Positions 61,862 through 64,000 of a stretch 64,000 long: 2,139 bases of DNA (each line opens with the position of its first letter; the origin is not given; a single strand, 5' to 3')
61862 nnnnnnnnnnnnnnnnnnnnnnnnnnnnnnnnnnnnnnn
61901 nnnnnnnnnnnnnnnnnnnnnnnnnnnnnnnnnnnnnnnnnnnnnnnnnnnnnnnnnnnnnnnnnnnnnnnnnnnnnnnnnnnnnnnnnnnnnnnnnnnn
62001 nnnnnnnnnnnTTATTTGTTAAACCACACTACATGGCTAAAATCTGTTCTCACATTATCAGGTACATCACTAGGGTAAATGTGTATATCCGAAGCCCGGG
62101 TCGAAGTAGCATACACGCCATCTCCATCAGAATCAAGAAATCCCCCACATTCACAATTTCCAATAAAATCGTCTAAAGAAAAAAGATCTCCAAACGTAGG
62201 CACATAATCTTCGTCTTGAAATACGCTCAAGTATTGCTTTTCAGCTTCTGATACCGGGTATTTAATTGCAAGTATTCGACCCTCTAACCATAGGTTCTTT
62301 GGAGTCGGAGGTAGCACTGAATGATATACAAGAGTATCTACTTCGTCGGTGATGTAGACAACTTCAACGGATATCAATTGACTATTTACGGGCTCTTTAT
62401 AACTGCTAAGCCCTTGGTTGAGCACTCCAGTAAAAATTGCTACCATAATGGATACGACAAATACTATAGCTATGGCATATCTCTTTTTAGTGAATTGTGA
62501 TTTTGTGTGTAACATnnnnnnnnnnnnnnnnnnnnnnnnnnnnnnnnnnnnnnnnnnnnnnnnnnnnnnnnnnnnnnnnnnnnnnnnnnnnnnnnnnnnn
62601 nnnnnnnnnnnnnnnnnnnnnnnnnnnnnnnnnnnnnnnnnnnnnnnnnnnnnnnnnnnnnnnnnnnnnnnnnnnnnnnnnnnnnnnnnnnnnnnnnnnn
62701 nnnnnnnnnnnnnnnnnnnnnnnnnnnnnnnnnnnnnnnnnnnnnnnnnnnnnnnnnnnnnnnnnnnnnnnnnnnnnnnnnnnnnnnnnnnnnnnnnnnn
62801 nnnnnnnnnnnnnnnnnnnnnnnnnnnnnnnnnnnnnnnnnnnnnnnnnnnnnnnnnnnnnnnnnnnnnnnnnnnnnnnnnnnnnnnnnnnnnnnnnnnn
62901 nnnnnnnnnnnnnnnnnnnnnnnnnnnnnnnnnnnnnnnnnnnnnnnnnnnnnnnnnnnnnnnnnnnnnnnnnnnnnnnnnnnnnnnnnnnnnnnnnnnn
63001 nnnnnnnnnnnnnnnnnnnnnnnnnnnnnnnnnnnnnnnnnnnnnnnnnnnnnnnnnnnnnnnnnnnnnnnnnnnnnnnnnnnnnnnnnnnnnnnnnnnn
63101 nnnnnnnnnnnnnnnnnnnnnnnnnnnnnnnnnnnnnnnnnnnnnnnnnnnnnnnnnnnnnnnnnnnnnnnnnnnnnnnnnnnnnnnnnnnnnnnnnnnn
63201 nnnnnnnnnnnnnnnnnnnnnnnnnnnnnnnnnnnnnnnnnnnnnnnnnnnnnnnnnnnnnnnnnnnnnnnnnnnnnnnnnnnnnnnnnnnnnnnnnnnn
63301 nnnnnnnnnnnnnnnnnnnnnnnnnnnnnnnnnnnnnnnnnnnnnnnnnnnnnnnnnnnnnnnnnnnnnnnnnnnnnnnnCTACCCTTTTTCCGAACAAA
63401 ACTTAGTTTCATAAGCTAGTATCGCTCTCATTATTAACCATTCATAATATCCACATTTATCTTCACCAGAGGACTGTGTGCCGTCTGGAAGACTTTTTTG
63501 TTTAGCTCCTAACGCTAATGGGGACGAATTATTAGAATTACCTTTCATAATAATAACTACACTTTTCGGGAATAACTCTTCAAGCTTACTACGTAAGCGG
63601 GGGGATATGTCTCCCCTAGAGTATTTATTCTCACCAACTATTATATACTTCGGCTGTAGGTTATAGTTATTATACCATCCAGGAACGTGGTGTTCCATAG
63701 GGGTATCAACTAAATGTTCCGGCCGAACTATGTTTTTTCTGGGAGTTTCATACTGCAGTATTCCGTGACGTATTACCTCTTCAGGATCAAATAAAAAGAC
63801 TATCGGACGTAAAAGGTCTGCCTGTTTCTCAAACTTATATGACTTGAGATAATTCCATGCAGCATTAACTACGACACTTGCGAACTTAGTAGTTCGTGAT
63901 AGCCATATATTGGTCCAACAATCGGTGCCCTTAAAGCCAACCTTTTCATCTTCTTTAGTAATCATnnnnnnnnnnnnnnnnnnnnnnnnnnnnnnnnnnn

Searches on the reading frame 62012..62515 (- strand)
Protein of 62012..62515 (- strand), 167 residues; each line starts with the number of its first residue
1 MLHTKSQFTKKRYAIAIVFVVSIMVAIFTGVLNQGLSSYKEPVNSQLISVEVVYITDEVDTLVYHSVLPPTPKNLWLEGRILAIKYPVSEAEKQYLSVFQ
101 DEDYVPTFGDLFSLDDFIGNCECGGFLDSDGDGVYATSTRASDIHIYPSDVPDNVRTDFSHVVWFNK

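Call 65: find_encoding_contigs(protein=window:62012-62515:-, flank=10000, max_places=3)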
Protein window:62012-62515:- (167 aa): 24 contigs read that carry it; 1 place shown.
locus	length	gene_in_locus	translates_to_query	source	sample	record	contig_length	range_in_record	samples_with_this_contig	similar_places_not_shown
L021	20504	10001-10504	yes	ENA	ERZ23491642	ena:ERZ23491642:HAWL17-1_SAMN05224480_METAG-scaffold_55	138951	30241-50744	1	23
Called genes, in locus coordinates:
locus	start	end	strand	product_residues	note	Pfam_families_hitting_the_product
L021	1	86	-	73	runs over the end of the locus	-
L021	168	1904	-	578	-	-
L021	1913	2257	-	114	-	PF00153:Mito_carr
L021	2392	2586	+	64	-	-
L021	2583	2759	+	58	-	-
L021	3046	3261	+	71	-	-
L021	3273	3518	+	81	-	-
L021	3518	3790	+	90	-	-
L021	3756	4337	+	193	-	-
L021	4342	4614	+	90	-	-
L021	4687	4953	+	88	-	-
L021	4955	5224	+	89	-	-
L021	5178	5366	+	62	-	-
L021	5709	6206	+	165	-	-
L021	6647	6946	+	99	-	-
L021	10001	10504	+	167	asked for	-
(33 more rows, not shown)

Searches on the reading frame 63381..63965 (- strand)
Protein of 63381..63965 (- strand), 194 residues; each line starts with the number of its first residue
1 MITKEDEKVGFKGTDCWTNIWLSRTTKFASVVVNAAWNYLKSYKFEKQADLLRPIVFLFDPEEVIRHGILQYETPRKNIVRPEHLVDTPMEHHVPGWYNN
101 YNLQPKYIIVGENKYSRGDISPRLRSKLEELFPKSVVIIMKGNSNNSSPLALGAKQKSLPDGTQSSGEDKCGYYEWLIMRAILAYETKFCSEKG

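Call 31: search_protein_families(library=pfam, proteins=[window:63381-63965:-], max_evalue=0.01)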
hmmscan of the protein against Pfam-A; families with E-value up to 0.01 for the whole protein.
window:63381-63965:- (194 aa): 0 families

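Call 63: find_encoding_contigs(protein=window:63381-63965:-, flank=10000, max_places=3)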
Protein window:63381-63965:- (194 aa): no gene with exactly this product is on record in the collection.
